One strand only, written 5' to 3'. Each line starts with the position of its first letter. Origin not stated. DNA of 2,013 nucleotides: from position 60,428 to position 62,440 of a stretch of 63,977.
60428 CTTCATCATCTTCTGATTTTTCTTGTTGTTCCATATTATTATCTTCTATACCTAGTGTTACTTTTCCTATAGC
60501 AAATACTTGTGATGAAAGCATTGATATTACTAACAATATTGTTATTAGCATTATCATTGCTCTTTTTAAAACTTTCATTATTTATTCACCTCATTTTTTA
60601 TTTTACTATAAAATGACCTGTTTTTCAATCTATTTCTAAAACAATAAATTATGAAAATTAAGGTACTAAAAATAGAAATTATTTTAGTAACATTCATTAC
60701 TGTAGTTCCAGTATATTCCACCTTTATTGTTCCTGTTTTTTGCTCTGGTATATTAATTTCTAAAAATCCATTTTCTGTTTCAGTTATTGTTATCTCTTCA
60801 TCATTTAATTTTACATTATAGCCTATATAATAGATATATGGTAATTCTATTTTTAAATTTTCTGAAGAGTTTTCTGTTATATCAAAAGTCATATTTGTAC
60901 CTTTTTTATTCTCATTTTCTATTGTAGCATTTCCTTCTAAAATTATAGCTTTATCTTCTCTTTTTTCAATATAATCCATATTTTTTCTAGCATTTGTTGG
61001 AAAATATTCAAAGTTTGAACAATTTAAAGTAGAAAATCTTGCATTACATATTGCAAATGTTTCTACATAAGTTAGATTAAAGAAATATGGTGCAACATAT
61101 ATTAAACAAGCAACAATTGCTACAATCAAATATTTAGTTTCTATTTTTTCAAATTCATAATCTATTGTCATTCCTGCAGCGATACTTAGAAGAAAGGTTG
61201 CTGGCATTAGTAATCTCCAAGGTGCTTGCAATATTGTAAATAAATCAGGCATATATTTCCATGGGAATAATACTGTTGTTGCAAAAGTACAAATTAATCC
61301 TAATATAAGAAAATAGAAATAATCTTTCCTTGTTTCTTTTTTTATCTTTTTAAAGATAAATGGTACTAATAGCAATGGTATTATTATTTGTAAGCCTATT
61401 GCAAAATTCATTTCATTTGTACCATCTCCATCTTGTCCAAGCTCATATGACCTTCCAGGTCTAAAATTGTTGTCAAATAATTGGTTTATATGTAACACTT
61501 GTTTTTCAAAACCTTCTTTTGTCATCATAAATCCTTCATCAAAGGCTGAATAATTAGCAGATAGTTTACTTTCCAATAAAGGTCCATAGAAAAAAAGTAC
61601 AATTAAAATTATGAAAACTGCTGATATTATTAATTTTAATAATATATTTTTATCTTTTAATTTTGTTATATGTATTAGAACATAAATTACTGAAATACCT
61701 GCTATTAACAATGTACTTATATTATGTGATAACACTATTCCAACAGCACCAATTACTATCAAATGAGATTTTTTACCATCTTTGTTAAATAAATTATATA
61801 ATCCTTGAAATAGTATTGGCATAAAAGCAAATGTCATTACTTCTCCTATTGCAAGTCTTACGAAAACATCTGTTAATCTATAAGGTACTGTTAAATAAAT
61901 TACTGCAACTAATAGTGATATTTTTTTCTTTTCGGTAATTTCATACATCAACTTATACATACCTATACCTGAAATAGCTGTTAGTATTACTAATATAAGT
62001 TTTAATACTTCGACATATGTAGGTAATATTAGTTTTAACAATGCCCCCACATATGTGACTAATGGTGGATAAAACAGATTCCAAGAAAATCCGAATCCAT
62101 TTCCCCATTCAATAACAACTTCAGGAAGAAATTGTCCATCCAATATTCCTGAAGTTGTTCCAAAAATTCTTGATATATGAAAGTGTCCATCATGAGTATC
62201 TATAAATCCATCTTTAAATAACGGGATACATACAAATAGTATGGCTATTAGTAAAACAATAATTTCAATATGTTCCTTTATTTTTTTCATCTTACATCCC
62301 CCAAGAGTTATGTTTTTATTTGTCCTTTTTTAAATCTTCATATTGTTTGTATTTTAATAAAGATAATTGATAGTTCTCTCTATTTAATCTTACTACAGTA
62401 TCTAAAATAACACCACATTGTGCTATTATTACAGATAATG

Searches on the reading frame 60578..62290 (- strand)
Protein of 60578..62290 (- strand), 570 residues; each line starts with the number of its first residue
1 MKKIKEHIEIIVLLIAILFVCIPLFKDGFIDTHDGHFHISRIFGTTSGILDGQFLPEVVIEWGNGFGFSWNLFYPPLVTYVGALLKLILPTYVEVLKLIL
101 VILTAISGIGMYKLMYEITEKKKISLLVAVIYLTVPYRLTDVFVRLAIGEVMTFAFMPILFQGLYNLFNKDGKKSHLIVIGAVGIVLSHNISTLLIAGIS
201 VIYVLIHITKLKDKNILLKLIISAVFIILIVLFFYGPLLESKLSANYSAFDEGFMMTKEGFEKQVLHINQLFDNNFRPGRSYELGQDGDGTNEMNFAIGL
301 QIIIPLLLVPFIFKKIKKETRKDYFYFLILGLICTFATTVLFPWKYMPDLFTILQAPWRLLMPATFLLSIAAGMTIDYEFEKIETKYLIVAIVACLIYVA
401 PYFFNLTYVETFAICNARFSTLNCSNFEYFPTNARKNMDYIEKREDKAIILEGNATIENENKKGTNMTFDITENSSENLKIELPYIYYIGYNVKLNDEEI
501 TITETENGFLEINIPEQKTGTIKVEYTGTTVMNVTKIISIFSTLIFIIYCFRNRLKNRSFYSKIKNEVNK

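Call 63: search_protein_families(library=pfam, proteins=[window:60578-62290:-], max_evalue=0.001)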
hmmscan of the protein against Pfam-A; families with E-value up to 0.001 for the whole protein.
window:60578-62290:- (570 aa): 1 family
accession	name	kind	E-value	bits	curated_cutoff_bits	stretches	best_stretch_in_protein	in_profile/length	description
PF10131.15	PTPS_related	-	9.2e-07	28.1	26.4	1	73-408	3-312/621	6-pyruvoyl-tetrahydropterin synthase related domain; membrane protein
